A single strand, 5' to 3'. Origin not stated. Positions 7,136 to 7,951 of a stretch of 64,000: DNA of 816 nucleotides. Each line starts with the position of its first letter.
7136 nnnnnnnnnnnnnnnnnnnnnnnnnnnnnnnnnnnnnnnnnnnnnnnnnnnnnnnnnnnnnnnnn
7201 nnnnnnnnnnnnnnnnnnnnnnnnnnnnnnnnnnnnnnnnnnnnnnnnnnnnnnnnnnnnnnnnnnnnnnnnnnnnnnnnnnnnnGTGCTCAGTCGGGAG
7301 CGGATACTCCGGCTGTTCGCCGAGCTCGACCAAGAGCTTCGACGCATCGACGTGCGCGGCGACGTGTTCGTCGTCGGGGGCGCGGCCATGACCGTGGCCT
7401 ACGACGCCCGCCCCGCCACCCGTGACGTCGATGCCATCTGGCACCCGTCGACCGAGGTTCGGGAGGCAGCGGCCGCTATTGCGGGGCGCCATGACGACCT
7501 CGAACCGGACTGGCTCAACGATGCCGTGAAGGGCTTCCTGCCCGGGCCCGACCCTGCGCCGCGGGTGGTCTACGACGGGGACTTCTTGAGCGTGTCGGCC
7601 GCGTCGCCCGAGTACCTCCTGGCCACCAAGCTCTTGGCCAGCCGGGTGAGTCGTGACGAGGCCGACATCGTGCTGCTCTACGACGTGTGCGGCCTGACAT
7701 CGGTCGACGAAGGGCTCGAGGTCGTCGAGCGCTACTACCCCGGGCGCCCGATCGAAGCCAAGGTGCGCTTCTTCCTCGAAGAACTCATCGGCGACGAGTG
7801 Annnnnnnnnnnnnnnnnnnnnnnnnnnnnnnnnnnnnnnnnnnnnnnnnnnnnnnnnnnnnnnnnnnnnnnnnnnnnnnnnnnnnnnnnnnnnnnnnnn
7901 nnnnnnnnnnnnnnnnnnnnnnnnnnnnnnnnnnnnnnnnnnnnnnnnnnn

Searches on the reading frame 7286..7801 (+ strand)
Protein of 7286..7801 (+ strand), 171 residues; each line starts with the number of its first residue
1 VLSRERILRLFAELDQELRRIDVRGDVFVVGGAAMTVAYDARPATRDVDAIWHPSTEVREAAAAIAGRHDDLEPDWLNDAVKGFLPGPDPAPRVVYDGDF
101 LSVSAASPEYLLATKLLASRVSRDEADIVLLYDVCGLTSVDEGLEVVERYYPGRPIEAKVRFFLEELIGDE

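Call 3: search_protein_families(library=pfam, proteins=[window:7286-7801:+], max_evalue=1)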
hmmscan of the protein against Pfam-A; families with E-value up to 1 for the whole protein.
window:7286-7801:+ (171 aa): 3 families
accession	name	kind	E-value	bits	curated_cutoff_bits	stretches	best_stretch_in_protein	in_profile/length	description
PF19502.5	DUF6036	-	2.2e-07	31.3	23.6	1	8-129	4-116/164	Nucleotidyltransferase of unknown function (DUF6036)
PF08843.17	AbiEii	-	0.014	15.8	22.5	1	99-153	126-188/238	Nucleotidyl transferase AbiEii toxin, Type IV TA system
PF01401.24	Peptidase_M2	-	0.22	10.5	23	1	98-133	379-414/581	Angiotensin-converting enzyme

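Call 7: search_protein_families(library=padloc, proteins=[window:7286-7801:+], max_evalue=1)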
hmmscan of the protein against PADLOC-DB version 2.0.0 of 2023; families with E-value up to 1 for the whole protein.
window:7286-7801:+ (171 aa): 0 families

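Call 8: search_protein_families(library=ncbifam, proteins=[window:7286-7801:+], max_evalue=1)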
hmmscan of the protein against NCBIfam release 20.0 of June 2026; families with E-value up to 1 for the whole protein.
window:7286-7801:+ (171 aa): 0 families

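Call 9: find_homologous_proteins(query=window:7286-7801:+)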
Query window:7286-7801:+ (171 aa): 3858 proteins with E <= 0.001 among 4250 candidates; the best 120 are listed.
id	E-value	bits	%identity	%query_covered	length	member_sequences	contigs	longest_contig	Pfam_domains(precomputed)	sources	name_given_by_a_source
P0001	3.1e-106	370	100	100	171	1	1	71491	PF19502.6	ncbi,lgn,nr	ncbi:MAG TPA: DUF6036 family nucleotidyltransferase [Acidimicrobiales bacterium]|nr:DUF6036 family n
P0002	1.5e-89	316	85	98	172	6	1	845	PF19502.6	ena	-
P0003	7.7e-88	311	83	98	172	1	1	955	PF19502.6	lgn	-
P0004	2.0e-86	306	82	99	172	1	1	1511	PF19502.6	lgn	-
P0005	6.6e-86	304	82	99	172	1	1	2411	PF19502.6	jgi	jgi:hypothetical protein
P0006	2.7e-85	302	79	99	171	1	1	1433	PF19502.6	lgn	-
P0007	4.0e-84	298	80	98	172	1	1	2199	PF19502.6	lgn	-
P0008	4.1e-84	298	80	98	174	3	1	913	PF19502.6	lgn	-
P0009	1.9e-83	296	82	98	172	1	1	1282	PF19502.6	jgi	jgi:hypothetical protein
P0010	5.0e-83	295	79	99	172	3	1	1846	PF19502.6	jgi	jgi:Nucleotidyltransferase of unknown function (DUF6036)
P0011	6.1e-83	295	79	100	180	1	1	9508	PF19502.6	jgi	jgi:hypothetical protein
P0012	6.5e-83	294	81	99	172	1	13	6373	PF19502.6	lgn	-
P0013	3.1e-82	292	78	98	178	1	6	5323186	-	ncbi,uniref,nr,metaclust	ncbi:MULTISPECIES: hypothetical protein [Protofrankia]|uniref:Nucleotidyl transferase n=1 Tax=Candid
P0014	6.0e-82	291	78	98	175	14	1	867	PF19502.6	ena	-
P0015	1.4e-80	287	78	99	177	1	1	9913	-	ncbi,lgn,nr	ncbi:MAG: hypothetical protein GEU94_11230 [Micromonosporaceae bacterium]|nr:hypothetical protein [M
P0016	1.4e-80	287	78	98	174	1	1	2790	PF19502.6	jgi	jgi:Nucleotidyltransferase of unknown function (DUF6036)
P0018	5.1e-80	285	77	99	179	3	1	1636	PF19502.6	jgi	jgi:Nucleotidyltransferase of unknown function (DUF6036)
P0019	5.5e-80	285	77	100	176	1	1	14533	PF19502.6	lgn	-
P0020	7.8e-80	284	78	99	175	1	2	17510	PF19502.6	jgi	jgi:hypothetical protein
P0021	2.7e-79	283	79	98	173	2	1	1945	PF19502.6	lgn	-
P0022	3.5e-79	282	76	100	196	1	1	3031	PF19502.6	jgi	jgi:Nucleotidyltransferase of unknown function (DUF6036)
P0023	5.3e-79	282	76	98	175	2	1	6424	PF19502.6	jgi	jgi:hypothetical protein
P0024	5.9e-79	282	76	98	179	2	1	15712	PF19502.6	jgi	jgi:hypothetical protein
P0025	6.6e-79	281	75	98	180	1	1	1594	PF19502.6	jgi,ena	-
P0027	9.2e-79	281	75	98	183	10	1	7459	PF19502.6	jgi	jgi:Nucleotidyltransferase of unknown function (DUF6036)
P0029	1.6e-78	280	75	98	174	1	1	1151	PF19502.6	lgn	-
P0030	2.1e-78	280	76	98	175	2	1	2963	PF19502.6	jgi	jgi:Nucleotidyltransferase of unknown function (DUF6036)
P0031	2.7e-78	279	77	98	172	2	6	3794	PF19502.6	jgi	jgi:hypothetical protein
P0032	3.1e-78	279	77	99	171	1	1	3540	PF19502.6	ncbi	ncbi:MAG TPA: DUF6036 family nucleotidyltransferase [Acidimicrobiales bacterium]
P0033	3.2e-78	279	73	100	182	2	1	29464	PF19502.6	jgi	jgi:hypothetical protein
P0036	5.9e-78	278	76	98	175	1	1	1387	PF19502.6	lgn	-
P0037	8.1e-78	278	74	100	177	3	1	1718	PF19502.6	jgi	jgi:hypothetical protein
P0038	9.4e-78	278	76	99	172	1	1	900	PF19502.6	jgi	jgi:hypothetical protein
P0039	1.1e-77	277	75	98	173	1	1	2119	PF19502.6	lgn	-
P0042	1.4e-77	277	75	98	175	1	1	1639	PF19502.6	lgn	-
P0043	1.6e-77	277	77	98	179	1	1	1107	PF19502.6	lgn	-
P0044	1.8e-77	277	78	98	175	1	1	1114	PF19502.6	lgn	-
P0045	1.9e-77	277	75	99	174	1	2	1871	PF19502.6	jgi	jgi:hypothetical protein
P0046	2.1e-77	277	75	98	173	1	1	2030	PF19502.6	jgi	jgi:hypothetical protein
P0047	2.5e-77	276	75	100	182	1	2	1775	PF19502.6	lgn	-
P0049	3.6e-77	276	75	98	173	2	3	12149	PF19502.6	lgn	-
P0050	4.2e-77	276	76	99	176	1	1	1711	PF19502.6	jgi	jgi:hypothetical protein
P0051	4.4e-77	276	75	98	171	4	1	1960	PF19502.6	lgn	-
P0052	4.4e-77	275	74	99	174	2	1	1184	PF19502.6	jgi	jgi:hypothetical protein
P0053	5.1e-77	275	73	98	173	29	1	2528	PF19502.6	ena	-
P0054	5.6e-77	275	75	99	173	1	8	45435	PF19502.6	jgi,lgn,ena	jgi:hypothetical protein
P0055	7.2e-77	275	76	100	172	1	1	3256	PF19502.6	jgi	jgi:hypothetical protein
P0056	7.3e-77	275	75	98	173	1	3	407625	PF19502.6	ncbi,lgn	-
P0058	8.5e-77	275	76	98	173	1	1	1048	PF19502.6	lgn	-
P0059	8.9e-77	275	74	100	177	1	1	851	PF19502.6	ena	-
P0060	9.7e-77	274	76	98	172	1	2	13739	PF19502.6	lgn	-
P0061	1.0e-76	274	74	100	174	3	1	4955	PF19502.6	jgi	jgi:hypothetical protein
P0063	1.3e-76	274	76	99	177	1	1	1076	PF19502.6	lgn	-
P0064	1.6e-76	274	75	98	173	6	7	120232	PF19502.6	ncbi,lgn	-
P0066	1.8e-76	273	76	98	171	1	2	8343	PF19502.6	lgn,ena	-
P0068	2.4e-76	273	76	98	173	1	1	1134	PF19502.6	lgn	-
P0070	2.9e-76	273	74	98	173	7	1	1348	PF19502.6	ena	-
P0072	3.1e-76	273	75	98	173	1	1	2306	PF19502.6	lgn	-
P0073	3.2e-76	273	76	98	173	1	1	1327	PF19502.6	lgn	-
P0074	3.5e-76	273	73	98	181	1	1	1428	PF19502.6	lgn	-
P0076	3.8e-76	272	76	99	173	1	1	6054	PF19502.6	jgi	jgi:hypothetical protein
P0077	4.5e-76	272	75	98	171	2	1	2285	PF19502.6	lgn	-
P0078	4.7e-76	272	76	98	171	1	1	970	PF19502.6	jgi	-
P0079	4.9e-76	272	75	99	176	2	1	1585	PF19502.6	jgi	jgi:hypothetical protein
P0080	6.0e-76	272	75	98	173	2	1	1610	PF19502.6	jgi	jgi:hypothetical protein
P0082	6.8e-76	272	74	99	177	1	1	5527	PF19502.6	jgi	jgi:Nucleotidyltransferase of unknown function (DUF6036)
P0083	6.9e-76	272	72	99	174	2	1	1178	PF19502.6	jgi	jgi:hypothetical protein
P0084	7.3e-76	272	75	98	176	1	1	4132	PF19502.6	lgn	-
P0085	7.6e-76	271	74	100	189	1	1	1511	PF19502.6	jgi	jgi:hypothetical protein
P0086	1.0e-75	271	74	99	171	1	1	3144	PF19502.6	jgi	jgi:uncharacterized nucleotidyltransferase DUF6036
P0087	1.1e-75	271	74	98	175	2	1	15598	PF19502.6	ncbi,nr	ncbi:MAG TPA: DUF6036 family nucleotidyltransferase [Mycobacteriales bacterium]|nr:DUF6036 family nu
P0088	1.2e-75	271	74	98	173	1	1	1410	PF19502.6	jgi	jgi:hypothetical protein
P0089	1.5e-75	271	72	100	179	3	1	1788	PF19502.6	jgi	-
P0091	1.7e-75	270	75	98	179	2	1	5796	PF19502.6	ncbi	ncbi:MAG: DUF6036 family nucleotidyltransferase [Acidimicrobiales bacterium]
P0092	1.8e-75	270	75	98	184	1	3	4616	PF19502.6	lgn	-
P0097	2.5e-75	270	73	100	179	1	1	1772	PF19502.6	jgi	jgi:hypothetical protein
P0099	3.9e-75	269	75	98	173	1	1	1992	PF19502.6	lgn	-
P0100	4.4e-75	269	74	98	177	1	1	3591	PF19502.6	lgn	-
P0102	5.5e-75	269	75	98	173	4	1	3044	PF19502.6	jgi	jgi:hypothetical protein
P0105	9.0e-75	268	73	98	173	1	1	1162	PF19502.6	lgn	-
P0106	1.0e-74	268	74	98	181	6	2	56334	PF19502.6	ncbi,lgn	ncbi:MAG: DUF6036 family nucleotidyltransferase [Acidimicrobiales bacterium]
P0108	1.3e-74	267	75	99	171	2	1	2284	PF19502.6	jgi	jgi:hypothetical protein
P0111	1.9e-74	267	71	98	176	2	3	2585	PF19502.6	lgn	-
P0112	2.1e-74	267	74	98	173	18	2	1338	PF19502.6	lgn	-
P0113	3.2e-74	266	74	99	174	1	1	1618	PF19502.6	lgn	-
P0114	3.2e-74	266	73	98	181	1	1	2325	PF19502.6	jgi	jgi:hypothetical protein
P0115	3.6e-74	266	73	98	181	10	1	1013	PF19502.6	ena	-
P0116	4.2e-74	266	75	98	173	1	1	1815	PF19502.6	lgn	-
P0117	5.1e-74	266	73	98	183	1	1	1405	PF19502.6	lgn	-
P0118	6.0e-74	265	73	98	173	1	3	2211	PF19502.6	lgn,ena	-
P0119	6.1e-74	265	73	98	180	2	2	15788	PF19502.6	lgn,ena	-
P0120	7.0e-74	265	72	99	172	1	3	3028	PF19502.6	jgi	jgi:hypothetical protein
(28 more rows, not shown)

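Call 17: find_related_loci(query=A3, collection=genome_contigs, flank=4000)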
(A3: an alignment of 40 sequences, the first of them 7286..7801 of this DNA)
Query A3 (171 aa) in genome_contigs; peptide patterns used: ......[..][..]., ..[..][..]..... (x = any residue, [..] = any of these).
461 stretches matched a pattern; 301 encode a relative of the query (tblastn E <= 1e-3); the best 80 are kept; 80 distinct loci.
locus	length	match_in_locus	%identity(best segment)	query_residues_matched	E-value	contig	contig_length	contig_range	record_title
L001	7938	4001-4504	74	1-168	5e-81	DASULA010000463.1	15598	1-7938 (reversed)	MAG TPA_asm: Mycobacteriales bacterium isolate SMAG_U1532 k141_1455875, whole genome shotgun sequence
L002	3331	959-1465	80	1-168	7e-82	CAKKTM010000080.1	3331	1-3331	Frankia sp. CiP1_Cm_nod1 isolate CiP1_Cm_nod11 genome assembly, contig: scaffold00420, whole genome shotgun sequence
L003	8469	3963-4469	74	1-168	2e-80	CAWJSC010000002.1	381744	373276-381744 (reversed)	MAG: uncultured Microthrixaceae bacterium isolate MFD09730.bin.1.146 genome assembly, contig: contig_2177, whole genome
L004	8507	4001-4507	74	1-168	2e-80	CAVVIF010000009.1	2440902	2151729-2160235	MAG: uncultured Microthrixaceae bacterium isolate MFD02840.bin.2.310 genome assembly, contig: contig_8468, whole genome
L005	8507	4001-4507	74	1-168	2e-80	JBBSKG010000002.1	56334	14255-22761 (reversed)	MAG: Acidimicrobiales bacterium isolate LS4_metabat2.269 LS4_metabat2.269_K_3030047_L_56334_cov_12.0310, whole genome sh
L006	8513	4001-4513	73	1-170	4e-80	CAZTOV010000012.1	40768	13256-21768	MAG TPA_asm: uncultured Burkholderiales bacterium isolate SRP284430_co1_89 genome assembly, contig: NODE_391_length_4076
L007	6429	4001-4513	78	1-170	1e-79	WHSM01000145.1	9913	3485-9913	MAG: Micromonosporaceae bacterium isolate Dino_bin4 k141_508840_length_9913_cov_33.0000, whole genome shotgun sequence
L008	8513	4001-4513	75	1-170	2e-77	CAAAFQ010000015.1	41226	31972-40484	Frankia symbiont of Coriaria arborea isolate Cppng1_Ca_nod genome assembly, contig: scaffold00050, whole genome shotgun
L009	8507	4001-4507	72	1-168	5e-77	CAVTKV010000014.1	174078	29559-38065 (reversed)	MAG: uncultured Acidimicrobiales bacterium isolate MFD06742.bin.2.133 genome assembly, contig: contig_51649, whole genom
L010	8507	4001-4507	72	1-168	1e-74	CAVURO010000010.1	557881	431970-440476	MAG: uncultured Actinomycetes bacterium isolate MFD09730.bin.1.134 genome assembly, contig: contig_46, whole genome shot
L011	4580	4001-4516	71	1-171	2e-74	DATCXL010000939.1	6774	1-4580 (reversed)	MAG TPA_asm: Mycobacteriales bacterium isolate SMAG_U7438 k141_234309, whole genome shotgun sequence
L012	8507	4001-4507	74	1-168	1e-73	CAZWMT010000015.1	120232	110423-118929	MAG TPA_asm: uncultured Microthrixaceae bacterium isolate SRP342105_co2_391 genome assembly, contig: NODE_113_length_120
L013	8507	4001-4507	75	1-168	7e-73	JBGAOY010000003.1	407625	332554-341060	MAG: Acidimicrobiales bacterium isolate MAG_AAO_AS.63 AAOAS-63_NODE_3_length_407625_cov_23.653646, whole genome shotgun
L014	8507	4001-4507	69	1-168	5e-73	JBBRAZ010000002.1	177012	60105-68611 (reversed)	MAG: Acidimicrobiales bacterium isolate Co_metawrap_2319 Cmw_2319_k141_18240116_length_177012_cov_12.9994, whole genome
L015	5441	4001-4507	75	1-168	4e-72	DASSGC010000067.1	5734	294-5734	MAG TPA_asm: Acidimicrobiales bacterium isolate SMAG_U1022 k141_1057343, whole genome shotgun sequence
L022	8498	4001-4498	56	1-167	1e-56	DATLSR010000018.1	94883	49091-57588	MAG TPA_asm: Acidimicrobiales bacterium isolate SMAG_U13935 k141_23529, whole genome shotgun sequence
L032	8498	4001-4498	56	2-168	3e-55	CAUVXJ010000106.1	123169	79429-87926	Frankia sp. Cr3 genome assembly, contig: scaffold00011, whole genome shotgun sequence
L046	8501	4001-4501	59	1-169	9e-53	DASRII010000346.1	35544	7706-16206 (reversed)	MAG TPA_asm: Micromonosporaceae bacterium isolate SMAG_U10106 k141_2476917, whole genome shotgun sequence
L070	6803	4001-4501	55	1-168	5e-51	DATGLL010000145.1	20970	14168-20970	MAG TPA_asm: Candidatus Dormiibacterota bacterium isolate SMAG_U9885 k141_222653, whole genome shotgun sequence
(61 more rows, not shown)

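Call 22: predict_structure(alignment_id=A3)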
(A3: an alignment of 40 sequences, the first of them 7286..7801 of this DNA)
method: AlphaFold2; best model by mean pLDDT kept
length: 171 residues; sequences in the alignment: 40
mean_pLDDT: 78.9   pTM: 0.70
mean pLDDT of the five models: 78.9, 76.8, 75.6, 74.2, 71.5
residues with pLDDT >= 90: 42; 70-90: 83; 50-70: 38; < 50: 8
segments of 3 or more residues with pLDDT < 50: 44-50
pLDDT, mean of each block of 10 residues (from residue 1): 85 94 82 56 49 75 91 79 61 79 84 80 79 91 91 84 84 50
secondary structure, 60 per line:
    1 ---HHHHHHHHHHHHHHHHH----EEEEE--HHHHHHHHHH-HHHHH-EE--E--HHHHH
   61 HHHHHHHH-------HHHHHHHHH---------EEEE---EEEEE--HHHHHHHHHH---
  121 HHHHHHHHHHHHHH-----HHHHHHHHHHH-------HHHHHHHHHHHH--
elements in order: H4-20 E25-29 H32-41 H43-47 H56-68 H76-84 E94-97 E101-105 H108-117 H121-134 H140-150 H158-169

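Call 26: search_solved_structures(query=A3, max_evalue=10, show_alignments=2)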
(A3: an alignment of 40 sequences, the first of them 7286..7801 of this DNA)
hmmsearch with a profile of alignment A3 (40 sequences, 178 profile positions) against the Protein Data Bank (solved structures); distinct sequences matched with E-value up to 10: 20.
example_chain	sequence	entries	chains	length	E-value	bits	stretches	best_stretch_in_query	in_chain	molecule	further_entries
7q3y_A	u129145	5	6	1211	0.11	15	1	99-135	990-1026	Angiotensin-converting enzyme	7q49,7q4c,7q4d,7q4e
9clx_A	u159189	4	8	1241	0.12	14.9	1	99-135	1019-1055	Angiotensin-converting enzyme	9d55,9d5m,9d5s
9lj9_B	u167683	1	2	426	0.85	12.1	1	25-97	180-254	3-hexulose-6-phosphate synthase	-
6fpd_A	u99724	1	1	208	0.87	12.1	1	44-88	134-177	Protein AB21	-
9qaq_A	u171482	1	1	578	0.91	12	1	99-135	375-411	Angiotensin-converting enzyme, soluble form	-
9qam_A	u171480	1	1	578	0.91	12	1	99-135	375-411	Angiotensin-converting enzyme, soluble form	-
9qao_A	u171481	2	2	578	0.91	12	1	99-135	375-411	Angiotensin-converting enzyme, soluble form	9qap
2xy9_A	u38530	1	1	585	0.92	12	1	99-135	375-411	ANGIOTENSIN-CONVERTING ENZYME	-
9ss7_A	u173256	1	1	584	0.93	12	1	99-135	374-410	Angiotensin-converting enzyme, soluble form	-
2ydm_A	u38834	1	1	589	0.93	12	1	99-135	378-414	ANGIOTENSIN CONVERTING ENZYME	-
1o86_A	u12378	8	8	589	0.93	12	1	99-135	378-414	ANGIOTENSIN CONVERTING ENZYME | ANGIOTENSIN-CONVERTING ENZYME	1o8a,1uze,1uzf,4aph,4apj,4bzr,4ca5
4c2r_A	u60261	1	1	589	0.93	12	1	99-135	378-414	ANGIOTENSIN-CONVERTING ENZYME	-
4c2p_A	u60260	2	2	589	0.93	12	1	99-135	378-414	ANGIOTENSIN-CONVERTING ENZYME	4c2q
4c2n_A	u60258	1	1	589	0.93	12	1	99-135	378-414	ANGIOTENSIN-CONVERTING ENZYME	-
2iul_A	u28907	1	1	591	0.93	12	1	99-135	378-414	ANGIOTENSIN-CONVERTING ENZYME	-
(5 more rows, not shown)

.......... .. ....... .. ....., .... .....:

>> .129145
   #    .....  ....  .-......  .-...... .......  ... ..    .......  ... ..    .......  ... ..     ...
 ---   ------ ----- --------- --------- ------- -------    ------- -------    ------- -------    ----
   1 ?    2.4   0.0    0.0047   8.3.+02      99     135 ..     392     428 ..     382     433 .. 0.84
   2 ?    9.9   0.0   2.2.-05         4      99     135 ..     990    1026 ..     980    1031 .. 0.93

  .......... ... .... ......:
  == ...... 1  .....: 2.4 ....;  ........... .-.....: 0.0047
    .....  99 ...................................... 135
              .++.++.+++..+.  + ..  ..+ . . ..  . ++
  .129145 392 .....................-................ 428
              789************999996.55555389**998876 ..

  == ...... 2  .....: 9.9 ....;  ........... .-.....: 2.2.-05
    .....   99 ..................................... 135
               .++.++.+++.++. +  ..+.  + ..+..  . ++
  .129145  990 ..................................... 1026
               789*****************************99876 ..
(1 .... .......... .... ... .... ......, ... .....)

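Call 32: search_protein_families(library=pfam, proteins=[L022:4001-4498:+, L032:4001-4498:+, L046:4001-4501:+, L070:4001-4501:+], max_evalue=10)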
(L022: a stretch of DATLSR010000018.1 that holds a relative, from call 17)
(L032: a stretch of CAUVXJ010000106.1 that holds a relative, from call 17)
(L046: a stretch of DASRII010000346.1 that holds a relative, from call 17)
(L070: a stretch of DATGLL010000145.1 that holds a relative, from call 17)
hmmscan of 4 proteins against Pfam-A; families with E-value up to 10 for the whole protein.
L022:4001-4498:+ (166 aa): 3 families
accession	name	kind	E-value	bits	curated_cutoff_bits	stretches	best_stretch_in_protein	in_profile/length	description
PF19502.5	DUF6036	-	1.4e-08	35.1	23.6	1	10-129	2-117/164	Nucleotidyltransferase of unknown function (DUF6036)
PF08843.17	AbiEii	-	0.035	14.5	22.5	1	30-59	18-43/238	Nucleotidyl transferase AbiEii toxin, Type IV TA system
PF09970.15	DUF2204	-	0.077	13.1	20.3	1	14-50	5-42/181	Nucleotidyl transferase of unknown function (DUF2204)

L032:4001-4498:+ (166 aa): 2 families
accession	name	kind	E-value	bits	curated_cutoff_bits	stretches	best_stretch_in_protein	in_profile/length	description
PF19502.5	DUF6036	-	2e-06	28.2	23.6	1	10-126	6-115/164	Nucleotidyltransferase of unknown function (DUF6036)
PF08843.17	AbiEii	-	3.8e-06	27.4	22.5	2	20-80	9-65/238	Nucleotidyl transferase AbiEii toxin, Type IV TA system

L046:4001-4501:+ (167 aa): 4 families
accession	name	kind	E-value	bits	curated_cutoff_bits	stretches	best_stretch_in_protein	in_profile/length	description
PF19502.5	DUF6036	-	1.5e-09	38.3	23.6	1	8-126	4-115/164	Nucleotidyltransferase of unknown function (DUF6036)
PF08843.17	AbiEii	-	1.4e-07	32.2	22.5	2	16-57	5-47/238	Nucleotidyl transferase AbiEii toxin, Type IV TA system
PF15384.11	PAXX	-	0.048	13.7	25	1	33-81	132-181/194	PAXX, PAralog of XRCC4 and XLF, also called C9orf142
PF09970.15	DUF2204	-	0.055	13.5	20.3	1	26-50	18-42/181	Nucleotidyl transferase of unknown function (DUF2204)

L070:4001-4501:+ (167 aa): 1 family
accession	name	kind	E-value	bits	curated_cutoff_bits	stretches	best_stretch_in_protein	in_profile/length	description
PF19502.5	DUF6036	-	6.2e-10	39.6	23.6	1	7-129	3-117/164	Nucleotidyltransferase of unknown function (DUF6036)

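Call 46: search_solved_structures(query=A4, max_evalue=10, show_alignments=0)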
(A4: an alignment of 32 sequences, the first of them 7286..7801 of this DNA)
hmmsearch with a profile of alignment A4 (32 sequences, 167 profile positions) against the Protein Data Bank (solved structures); distinct sequences matched with E-value up to 10: 11.
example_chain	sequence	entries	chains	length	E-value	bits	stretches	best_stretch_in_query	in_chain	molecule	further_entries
6rqg_A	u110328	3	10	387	0.21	14.1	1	76-125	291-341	46 kDa surface antigen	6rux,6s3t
8an4_A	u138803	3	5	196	0.28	13.7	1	100-135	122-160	Bacterial toxin | Nucleotidyl transferase AbiEii/AbiGii toxin family protein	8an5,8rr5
1ain_A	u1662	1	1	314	0.56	12.7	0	113-137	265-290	ANNEXIN I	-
9np0_A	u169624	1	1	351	0.77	12.3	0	113-137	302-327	Annexin A1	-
6esd_B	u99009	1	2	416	1.1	11.7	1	47-123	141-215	Flavin-dependent L-tryptophan oxidase VioA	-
6fw7_B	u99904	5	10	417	1.1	11.7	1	47-123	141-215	Flavin-dependent L-tryptophan oxidase VioA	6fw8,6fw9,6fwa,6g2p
5g3s_A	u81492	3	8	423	1.2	11.7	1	47-123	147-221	L-TRYPTOPHAN OXIDASE VIOA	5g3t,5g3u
7q3y_A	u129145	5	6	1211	1.2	11.7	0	97-133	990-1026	Angiotensin-converting enzyme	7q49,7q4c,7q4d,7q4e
9clx_A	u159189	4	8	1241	1.3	11.6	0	97-133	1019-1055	Angiotensin-converting enzyme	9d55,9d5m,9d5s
5zbc_A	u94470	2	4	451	1.3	11.6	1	47-123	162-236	Flavin-dependent L-tryptophan oxidase VioA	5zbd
6jms_A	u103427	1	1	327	1.5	11.3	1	63-91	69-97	Pollen allergen CJP38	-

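Call 47: search_protein_families(library=pfam, alignment_id=A4, max_evalue=0.01)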
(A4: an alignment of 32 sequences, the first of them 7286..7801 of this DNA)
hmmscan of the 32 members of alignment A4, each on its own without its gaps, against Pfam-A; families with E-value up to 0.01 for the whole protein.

A. member 1, window:7286-7801:+ (171 aa): 1 family
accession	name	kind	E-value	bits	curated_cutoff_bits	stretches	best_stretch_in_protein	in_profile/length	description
PF19502.5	DUF6036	-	2.2e-07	31.3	23.6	1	8-129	4-116/164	Nucleotidyltransferase of unknown function (DUF6036)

B. families by the number of members that match (of 32 scanned): 3 families
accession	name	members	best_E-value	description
PF19502.5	DUF6036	32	4.8e-10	Nucleotidyltransferase of unknown function (DUF6036)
PF08843.17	AbiEii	21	1.4e-07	Nucleotidyl transferase AbiEii toxin, Type IV TA system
PF09970.15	DUF2204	3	0.004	Nucleotidyl transferase of unknown function (DUF2204)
